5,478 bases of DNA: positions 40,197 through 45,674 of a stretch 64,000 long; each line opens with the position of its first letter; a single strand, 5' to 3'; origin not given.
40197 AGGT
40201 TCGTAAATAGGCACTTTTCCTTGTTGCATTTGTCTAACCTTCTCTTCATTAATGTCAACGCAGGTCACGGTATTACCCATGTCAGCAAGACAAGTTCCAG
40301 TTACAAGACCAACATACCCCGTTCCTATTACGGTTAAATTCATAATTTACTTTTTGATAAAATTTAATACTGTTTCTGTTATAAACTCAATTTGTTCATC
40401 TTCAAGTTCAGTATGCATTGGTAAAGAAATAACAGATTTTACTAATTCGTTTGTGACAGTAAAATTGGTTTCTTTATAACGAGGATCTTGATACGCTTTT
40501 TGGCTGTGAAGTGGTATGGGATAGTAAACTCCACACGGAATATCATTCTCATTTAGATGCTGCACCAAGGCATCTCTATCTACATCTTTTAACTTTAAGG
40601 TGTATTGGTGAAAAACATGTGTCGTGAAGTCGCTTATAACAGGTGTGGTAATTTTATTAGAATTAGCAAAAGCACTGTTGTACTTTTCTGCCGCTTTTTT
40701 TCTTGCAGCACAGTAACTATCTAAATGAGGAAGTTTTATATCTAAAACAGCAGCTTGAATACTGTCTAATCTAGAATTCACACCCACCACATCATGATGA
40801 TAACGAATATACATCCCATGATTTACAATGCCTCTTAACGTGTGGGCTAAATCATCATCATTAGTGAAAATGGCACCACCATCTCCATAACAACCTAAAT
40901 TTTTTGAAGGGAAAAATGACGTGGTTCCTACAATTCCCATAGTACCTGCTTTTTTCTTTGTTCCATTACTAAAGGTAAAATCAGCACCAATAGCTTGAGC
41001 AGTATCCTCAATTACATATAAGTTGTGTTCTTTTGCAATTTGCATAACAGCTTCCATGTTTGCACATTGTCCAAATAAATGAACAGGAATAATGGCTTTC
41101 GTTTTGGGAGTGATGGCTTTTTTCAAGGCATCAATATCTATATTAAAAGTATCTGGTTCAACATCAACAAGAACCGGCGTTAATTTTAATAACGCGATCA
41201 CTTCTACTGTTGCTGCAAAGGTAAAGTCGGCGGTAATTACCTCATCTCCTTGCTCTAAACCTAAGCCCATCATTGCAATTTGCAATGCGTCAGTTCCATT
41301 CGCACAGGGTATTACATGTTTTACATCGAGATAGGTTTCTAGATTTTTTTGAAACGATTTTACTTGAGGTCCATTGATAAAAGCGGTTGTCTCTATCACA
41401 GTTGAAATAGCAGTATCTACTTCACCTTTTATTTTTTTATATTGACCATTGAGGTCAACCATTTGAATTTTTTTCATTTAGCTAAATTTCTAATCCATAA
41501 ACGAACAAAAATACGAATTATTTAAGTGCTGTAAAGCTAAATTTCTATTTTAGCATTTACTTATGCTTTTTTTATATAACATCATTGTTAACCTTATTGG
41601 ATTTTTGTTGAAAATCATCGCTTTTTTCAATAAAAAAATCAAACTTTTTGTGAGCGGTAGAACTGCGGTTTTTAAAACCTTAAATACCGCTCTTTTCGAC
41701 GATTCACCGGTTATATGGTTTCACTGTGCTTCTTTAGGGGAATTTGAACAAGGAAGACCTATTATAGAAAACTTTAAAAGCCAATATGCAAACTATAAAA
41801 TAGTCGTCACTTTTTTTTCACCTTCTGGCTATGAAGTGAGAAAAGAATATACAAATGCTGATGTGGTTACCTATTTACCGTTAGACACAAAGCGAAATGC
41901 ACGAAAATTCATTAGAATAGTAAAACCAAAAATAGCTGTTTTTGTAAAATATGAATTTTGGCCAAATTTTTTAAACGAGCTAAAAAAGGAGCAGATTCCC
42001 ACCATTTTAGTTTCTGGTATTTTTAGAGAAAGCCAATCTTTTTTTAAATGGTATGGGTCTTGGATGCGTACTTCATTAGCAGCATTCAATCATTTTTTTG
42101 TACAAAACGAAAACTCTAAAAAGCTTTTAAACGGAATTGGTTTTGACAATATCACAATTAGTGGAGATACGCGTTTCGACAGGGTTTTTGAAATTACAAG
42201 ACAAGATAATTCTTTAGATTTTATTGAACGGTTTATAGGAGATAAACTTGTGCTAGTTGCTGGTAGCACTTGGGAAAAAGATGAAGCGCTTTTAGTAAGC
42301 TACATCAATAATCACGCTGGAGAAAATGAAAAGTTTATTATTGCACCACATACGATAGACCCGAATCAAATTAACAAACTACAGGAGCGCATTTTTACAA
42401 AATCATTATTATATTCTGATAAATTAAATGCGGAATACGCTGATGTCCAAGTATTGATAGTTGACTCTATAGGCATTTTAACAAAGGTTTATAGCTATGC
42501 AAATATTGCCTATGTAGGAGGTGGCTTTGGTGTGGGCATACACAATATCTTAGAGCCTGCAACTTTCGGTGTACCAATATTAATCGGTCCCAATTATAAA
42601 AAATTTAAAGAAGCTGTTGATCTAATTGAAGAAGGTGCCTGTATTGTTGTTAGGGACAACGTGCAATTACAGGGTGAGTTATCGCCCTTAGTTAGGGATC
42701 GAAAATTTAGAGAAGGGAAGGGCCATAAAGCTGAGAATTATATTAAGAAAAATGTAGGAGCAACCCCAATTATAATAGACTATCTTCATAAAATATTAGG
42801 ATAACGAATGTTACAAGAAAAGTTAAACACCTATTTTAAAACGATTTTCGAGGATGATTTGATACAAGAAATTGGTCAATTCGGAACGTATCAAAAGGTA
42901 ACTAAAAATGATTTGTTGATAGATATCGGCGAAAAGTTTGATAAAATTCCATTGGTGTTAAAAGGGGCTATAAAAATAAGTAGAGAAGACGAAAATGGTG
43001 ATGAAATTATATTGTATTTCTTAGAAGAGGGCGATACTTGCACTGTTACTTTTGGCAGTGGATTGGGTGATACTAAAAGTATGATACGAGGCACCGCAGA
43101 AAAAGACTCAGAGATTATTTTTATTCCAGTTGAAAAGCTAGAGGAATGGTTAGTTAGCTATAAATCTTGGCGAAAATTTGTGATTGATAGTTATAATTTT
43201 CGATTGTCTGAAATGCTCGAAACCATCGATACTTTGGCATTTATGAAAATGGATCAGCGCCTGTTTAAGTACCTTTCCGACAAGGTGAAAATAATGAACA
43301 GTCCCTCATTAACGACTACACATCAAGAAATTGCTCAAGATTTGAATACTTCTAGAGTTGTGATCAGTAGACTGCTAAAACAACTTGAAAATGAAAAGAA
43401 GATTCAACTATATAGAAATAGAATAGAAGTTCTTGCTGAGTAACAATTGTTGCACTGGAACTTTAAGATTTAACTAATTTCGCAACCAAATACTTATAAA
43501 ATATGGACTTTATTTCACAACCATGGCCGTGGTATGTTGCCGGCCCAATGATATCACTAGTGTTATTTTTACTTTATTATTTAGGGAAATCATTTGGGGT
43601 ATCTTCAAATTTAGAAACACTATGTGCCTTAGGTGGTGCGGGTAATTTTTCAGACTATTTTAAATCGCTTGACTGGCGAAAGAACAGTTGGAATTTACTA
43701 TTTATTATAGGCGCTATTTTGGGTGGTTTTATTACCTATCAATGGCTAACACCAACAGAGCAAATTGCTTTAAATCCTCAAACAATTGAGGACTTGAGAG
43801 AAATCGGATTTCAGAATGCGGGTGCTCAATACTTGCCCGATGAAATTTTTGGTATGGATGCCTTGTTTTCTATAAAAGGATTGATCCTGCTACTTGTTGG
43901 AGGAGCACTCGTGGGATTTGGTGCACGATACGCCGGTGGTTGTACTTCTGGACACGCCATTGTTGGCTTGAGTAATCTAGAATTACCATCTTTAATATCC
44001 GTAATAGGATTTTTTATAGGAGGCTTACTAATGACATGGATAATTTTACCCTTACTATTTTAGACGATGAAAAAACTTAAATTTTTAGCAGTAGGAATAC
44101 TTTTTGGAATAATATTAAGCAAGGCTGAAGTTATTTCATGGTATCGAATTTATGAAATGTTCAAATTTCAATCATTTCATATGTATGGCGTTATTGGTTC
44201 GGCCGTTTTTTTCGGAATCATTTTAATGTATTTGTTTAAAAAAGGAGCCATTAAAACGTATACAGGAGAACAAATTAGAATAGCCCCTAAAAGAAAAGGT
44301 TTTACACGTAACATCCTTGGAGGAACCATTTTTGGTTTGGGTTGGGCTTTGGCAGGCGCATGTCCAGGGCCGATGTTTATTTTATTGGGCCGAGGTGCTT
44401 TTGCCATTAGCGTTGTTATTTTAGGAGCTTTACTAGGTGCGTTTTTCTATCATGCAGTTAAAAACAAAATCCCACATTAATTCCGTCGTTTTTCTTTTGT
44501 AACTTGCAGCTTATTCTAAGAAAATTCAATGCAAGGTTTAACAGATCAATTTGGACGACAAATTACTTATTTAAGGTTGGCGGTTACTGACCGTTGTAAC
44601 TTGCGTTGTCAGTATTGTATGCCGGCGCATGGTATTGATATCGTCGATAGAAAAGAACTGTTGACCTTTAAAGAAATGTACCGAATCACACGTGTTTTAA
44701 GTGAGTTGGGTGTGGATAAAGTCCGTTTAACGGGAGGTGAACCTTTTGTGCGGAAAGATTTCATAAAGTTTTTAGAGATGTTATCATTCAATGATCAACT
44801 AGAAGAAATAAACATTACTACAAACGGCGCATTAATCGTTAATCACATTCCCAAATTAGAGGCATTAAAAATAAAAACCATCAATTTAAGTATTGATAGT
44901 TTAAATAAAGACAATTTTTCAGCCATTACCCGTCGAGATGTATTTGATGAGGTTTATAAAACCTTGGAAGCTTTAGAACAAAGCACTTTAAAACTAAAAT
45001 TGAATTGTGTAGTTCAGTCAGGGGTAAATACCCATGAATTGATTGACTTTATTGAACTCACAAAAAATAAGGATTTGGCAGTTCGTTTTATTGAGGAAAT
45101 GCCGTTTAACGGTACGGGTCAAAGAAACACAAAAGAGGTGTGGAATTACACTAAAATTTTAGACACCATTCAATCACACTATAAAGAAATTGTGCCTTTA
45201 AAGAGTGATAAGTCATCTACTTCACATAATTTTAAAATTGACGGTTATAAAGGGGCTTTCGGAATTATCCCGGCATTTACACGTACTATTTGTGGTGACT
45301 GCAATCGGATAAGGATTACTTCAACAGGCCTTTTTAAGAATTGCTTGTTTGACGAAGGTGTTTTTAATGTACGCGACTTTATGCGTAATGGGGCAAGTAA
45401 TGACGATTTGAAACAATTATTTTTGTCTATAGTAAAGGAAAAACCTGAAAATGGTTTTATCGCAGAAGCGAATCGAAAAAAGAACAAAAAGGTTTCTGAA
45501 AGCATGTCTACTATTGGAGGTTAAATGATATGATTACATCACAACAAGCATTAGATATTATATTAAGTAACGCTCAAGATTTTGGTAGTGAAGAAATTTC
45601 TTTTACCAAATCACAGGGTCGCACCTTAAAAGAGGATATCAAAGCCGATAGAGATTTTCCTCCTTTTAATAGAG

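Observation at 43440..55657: Two CRP-like boxes at identical promoter distance define a candidate sulfur/Moco regulon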

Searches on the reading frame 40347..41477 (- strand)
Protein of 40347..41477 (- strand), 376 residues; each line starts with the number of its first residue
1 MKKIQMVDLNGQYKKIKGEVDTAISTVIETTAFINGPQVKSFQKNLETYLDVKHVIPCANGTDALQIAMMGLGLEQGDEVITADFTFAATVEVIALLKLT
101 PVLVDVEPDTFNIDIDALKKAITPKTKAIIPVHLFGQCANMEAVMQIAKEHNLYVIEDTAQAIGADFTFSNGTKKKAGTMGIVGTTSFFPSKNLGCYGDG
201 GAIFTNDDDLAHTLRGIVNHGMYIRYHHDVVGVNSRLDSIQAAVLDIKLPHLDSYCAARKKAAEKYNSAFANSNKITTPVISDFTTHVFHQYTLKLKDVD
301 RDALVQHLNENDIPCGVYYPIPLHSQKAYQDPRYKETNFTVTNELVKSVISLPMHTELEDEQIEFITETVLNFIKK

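Call 5: search_protein_families(library=pfam, proteins=[window:40347-41477:-])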
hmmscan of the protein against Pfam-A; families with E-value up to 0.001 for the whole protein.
window:40347-41477:- (376 aa): 4 families
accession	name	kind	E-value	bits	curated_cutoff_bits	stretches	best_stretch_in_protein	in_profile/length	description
PF01041.23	DegT_DnrJ_EryC1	-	3.8e-113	378.8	19.8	1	16-370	3-359/360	DegT/DnrJ/EryC1/StrS aminotransferase family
PF00155.27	Aminotran_1_2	-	1.8e-12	47.6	19.7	1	41-223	46-250/361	Aminotransferase class I and II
PF00266.25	Aminotran_5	-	2.7e-08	33.6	21.5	1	51-164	57-181/371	Aminotransferase class-V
PF01212.27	Beta_elim_lyase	-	7.2e-08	32.5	27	1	35-223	30-215/288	Beta-eliminating lyase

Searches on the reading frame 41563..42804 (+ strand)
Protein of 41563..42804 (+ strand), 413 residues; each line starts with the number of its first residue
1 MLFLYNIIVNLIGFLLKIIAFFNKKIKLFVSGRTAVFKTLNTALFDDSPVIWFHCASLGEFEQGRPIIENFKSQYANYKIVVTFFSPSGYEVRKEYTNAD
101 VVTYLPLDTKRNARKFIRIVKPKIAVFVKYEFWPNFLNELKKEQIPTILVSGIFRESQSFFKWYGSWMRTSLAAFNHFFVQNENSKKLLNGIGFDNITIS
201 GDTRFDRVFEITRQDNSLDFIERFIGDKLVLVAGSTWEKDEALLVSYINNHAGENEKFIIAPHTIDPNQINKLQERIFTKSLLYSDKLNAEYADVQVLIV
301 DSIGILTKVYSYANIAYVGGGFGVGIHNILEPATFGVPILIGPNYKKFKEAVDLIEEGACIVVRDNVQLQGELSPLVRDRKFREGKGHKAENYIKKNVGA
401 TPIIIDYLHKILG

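Call 4: search_protein_families(library=pfam, proteins=[window:41563-42804:+])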
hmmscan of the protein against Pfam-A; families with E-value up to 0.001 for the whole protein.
window:41563-42804:+ (413 aa): 1 family
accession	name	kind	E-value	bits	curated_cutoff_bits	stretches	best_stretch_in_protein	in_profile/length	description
PF04413.22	Glycos_transf_N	-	9.3e-48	162.6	23.9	1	47-207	15-179/179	3-Deoxy-D-manno-octulosonic-acid transferase (kdotransferase)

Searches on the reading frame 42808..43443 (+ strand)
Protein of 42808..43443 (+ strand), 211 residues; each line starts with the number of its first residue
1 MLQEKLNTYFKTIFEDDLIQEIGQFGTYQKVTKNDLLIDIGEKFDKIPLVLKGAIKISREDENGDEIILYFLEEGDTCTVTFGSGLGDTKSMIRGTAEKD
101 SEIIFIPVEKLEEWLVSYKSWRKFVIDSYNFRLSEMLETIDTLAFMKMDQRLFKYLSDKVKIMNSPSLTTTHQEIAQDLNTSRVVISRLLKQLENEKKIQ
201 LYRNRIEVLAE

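Call 4: search_protein_families(library=pfam, proteins=[window:42808-43443:+])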
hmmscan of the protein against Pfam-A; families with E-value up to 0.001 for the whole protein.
window:42808-43443:+ (211 aa): 3 families
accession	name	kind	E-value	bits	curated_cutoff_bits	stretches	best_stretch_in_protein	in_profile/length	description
PF00027.35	cNMP_binding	-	2.6e-09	37.4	27.5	1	29-115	2-86/89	Cyclic nucleotide-binding domain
PF13545.12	HTH_Crp_2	-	1.4e-08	35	27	1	167-209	20-62/70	Crp-like helix-turn-helix domain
PF00325.26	Crp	-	0.00045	20.3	21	0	169-197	2-30/32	Bacterial regulatory proteins, crp family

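Call 22: search_solved_structures(query=window:42808-43440:+, max_evalue=0.01, show_alignments=3)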
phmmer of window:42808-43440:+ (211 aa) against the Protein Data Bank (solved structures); distinct sequences matched with E-value up to 0.01: 29.
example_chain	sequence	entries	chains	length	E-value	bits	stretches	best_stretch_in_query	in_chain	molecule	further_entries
2xgx_A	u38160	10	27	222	1.6e-12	50.5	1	37-208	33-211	GLOBAL NITROGEN REGULATOR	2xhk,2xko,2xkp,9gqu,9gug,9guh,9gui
8h3v_X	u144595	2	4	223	3.7e-12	49.3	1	32-208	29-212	NtcA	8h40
3la2_A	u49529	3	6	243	4.9e-12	48.9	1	32-208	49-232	Global nitrogen regulator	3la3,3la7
3dv8_A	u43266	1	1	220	5.1e-12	48.9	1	44-209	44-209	transcriptional regulator, Crp/Fnr family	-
4bh9_A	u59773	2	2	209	8.1e-10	41.7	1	32-206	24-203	cAMP-activated global transcriptional regulator CRP | CAMP RECEPTOR PROTEIN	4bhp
3qop_A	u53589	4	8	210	1.4e-09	40.9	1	32-206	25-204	Catabolite gene activator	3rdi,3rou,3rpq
1hw5_A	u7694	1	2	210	2.1e-09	40.4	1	32-206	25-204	CATABOLITE GENE ACTIVATOR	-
1ruo_A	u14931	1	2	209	5e-09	39.1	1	32-206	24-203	PROTEIN (CATABOLITE GENE ACTIVATOR PROTEIN (CAP))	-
6dt4_A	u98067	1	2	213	5.7e-09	38.9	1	32-206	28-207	Cyclic AMP receptor protein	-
4i0b_A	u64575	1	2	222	6.1e-09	38.8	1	32-206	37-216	Catabolite gene activator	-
4i01_A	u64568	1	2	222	6.3e-09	38.8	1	32-206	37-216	Catabolite gene activator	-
1o3q_A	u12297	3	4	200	6.6e-09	38.7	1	32-206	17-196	CATABOLITE GENE ACTIVATOR PROTEIN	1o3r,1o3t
1i5z_A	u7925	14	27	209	6.9e-09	38.7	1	32-206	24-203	CATABOLITE GENE ACTIVATOR PROTEIN | CATABOLITE GENE ACTIVATOR PROTEIN (CAP) | PROTEIN (CATABOLITE GENE ACTIVATOR PROTEIN (CAP))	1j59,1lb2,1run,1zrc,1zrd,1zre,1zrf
1g6n_A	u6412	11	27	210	7e-09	38.6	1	32-206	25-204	CATABOLITE GENE ACTIVATOR PROTEIN | PROTEIN (CATABOLITE GENE ACTIVATOR PROTEIN) | Catabolite gene activator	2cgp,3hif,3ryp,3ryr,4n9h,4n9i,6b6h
4hzf_A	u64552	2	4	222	8.5e-09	38.4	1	32-206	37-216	Catabolite gene activator | cAMP-activated global transcriptional regulator CRP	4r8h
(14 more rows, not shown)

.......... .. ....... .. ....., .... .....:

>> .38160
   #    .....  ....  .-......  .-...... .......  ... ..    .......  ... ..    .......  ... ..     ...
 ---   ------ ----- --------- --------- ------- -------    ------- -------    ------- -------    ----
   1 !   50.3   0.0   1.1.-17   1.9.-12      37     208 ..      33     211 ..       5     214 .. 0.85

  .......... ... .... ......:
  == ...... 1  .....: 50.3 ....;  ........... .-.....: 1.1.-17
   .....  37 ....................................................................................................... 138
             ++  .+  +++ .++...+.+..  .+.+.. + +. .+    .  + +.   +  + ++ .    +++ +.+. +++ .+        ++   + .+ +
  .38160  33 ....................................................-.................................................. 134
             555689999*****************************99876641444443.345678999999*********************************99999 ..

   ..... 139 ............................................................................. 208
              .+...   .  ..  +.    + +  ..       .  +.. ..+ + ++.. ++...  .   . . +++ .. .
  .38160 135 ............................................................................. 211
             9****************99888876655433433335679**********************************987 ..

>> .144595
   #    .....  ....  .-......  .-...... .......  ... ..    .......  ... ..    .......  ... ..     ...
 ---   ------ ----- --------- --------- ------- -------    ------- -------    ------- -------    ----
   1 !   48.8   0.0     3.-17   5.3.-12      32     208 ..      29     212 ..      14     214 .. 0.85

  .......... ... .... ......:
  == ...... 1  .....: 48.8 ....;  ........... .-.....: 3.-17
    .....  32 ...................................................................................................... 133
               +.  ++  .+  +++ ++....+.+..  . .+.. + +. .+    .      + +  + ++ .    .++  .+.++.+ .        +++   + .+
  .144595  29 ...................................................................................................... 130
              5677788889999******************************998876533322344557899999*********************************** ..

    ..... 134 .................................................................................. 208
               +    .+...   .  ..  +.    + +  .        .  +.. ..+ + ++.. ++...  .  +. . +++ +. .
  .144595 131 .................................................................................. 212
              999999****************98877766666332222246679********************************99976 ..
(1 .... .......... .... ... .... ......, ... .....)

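Call 23: search_protein_families(library=ncbifam, proteins=[window:42808-43440:+], max_evalue=0.001)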
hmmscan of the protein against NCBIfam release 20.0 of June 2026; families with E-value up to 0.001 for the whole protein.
window:42808-43440:+ (211 aa): 4 families
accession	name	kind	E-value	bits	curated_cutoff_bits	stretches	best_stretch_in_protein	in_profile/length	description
NF008732.0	PRK11753.1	equivalog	2.4e-15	56.6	266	1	26-201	23-203/214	cAMP-activated global transcriptional regulator CRP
TIGR03697.1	NtcA_cyano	equivalog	4.7e-14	52.6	244.95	1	41-209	8-183/193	global nitrogen regulator NtcA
NF053664.1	TransRegPtrACyano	equivalog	7.7e-08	31.9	300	1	46-209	29-190/196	Crp/Fnr family transcriptional regulator PtrA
NF041163.2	encap_f2b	equivalog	0.00041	19.6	400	1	11-124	80-192/450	family 2B encapsulin nanocompartment shell protein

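Call 49: find_homologous_proteins(query=window:42808-43440:+, max_evalue=1e-20)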
Query window:42808-43440:+ (211 aa): 7882 proteins with E <= 1e-20 among 8000 candidates; the best 120 are listed.
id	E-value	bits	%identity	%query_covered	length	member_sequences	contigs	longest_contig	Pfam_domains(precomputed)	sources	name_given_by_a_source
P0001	8.6e-131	451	100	100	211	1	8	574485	PF13545.13,PF00027.36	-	-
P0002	1.4e-103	362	78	99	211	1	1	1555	PF13545.13,PF00027.36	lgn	-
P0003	4.2e-103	361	78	99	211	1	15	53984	PF13545.13,PF00027.36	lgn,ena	-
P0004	1.1e-102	359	78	99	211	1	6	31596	PF13545.13,PF00027.36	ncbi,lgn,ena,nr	ncbi:MAG: Crp/Fnr family transcriptional regulator [Aureibaculum sp.]|nr:Crp/Fnr family transcriptio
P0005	1.2e-102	359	78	99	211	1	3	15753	PF13545.13,PF00027.36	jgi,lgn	-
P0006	1.5e-102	359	78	99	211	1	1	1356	PF13545.13,PF00027.36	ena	-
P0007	1.6e-102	359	77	99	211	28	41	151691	PF13545.13,PF00027.36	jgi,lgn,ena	jgi:CRP/FNR family transcriptional regulator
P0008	1.7e-102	359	78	99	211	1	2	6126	PF13545.13,PF00027.36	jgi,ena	jgi:CRP/FNR family transcriptional regulator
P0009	1.7e-102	359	78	99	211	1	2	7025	PF13545.13,PF00027.36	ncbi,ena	-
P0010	2.0e-102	359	78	99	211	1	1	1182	PF13545.13,PF00027.36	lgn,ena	-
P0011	2.7e-102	358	78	99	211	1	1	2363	PF13545.13,PF00027.36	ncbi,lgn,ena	-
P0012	3.0e-102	358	78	99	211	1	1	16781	PF13545.13,PF00027.36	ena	-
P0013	3.9e-102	358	77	99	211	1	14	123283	PF13545.13,PF00027.36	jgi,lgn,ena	jgi:CRP/FNR family transcriptional regulator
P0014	4.4e-102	357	78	99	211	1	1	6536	PF13545.13,PF00027.36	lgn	-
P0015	4.4e-102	357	78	99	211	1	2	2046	PF13545.13,PF00027.36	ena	-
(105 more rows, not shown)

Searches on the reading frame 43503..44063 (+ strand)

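Call 4: search_protein_families(library=pfam, proteins=[window:43503-44063:+])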
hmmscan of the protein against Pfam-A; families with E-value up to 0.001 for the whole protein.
window:43503-44063:+ (186 aa): 1 family
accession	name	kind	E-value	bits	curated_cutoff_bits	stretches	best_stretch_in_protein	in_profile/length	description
PF04143.19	Sulf_transp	-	2.3e-15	57.4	27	2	127-175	261-309/310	Sulphur transport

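Call 23: search_protein_families(library=ncbifam, proteins=[window:43503-44063:+], max_evalue=0.001)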
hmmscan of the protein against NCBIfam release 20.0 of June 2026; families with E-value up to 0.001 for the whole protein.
window:43503-44063:+ (186 aa): 1 family
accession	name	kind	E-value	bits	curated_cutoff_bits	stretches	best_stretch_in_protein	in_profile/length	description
NF052577.1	ThSTportTsuASprch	equivalog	3.4e-09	36.5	400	1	128-181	274-327/330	thiosulfate transporter TsuA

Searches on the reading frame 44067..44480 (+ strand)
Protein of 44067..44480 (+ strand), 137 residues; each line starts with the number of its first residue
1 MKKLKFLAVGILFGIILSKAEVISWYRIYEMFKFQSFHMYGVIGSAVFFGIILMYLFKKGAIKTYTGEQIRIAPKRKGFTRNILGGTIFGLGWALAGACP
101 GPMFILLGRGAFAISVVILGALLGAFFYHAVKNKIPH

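Call 4: search_protein_families(library=pfam, proteins=[window:44067-44480:+])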
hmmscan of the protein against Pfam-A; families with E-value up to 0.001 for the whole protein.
window:44067-44480:+ (137 aa): 2 families
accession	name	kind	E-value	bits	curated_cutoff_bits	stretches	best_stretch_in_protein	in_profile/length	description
PF20398.3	DUF6691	-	4.4e-08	33.9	27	1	8-125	8-127/142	Family of unknown function (DUF6691)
PF04143.19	Sulf_transp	-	2.5e-07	31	27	1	30-129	12-104/310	Sulphur transport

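Call 23: search_protein_families(library=ncbifam, proteins=[window:44067-44480:+], max_evalue=0.001)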
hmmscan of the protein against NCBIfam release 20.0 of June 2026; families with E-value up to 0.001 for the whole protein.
window:44067-44480:+ (137 aa): 3 families
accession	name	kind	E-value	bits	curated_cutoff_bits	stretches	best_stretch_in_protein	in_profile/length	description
TIGR04112.1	seleno_YedE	equivalog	3.9e-08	32.8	200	1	7-131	189-308/337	YedE family putative selenium transporter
NF052577.1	ThSTportTsuASprch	equivalog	1.2e-06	28.2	400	1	7-132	6-121/330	thiosulfate transporter TsuA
NF033796.1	selen_YedE_FdhT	exception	8.3e-05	21.9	350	1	8-130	221-334/387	selenium metabolism membrane protein YedE/FdhT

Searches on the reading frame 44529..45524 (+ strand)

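Call 4: search_protein_families(library=pfam, proteins=[window:44529-45524:+])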
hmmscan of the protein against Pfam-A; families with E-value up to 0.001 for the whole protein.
window:44529-45524:+ (331 aa): 3 families
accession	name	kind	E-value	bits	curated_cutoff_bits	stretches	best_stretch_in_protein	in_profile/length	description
PF06463.18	Mob_synth_C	-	8e-30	103.9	37.4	1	184-308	2-125/128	Molybdenum Cofactor Synthesis C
PF04055.27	Radical_SAM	-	2.6e-26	93.2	29.5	1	19-177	3-165/166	Radical SAM superfamily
PF13353.11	Fer4_12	-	3.5e-05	24.6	22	1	21-85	13-77/137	4Fe-4S single cluster domain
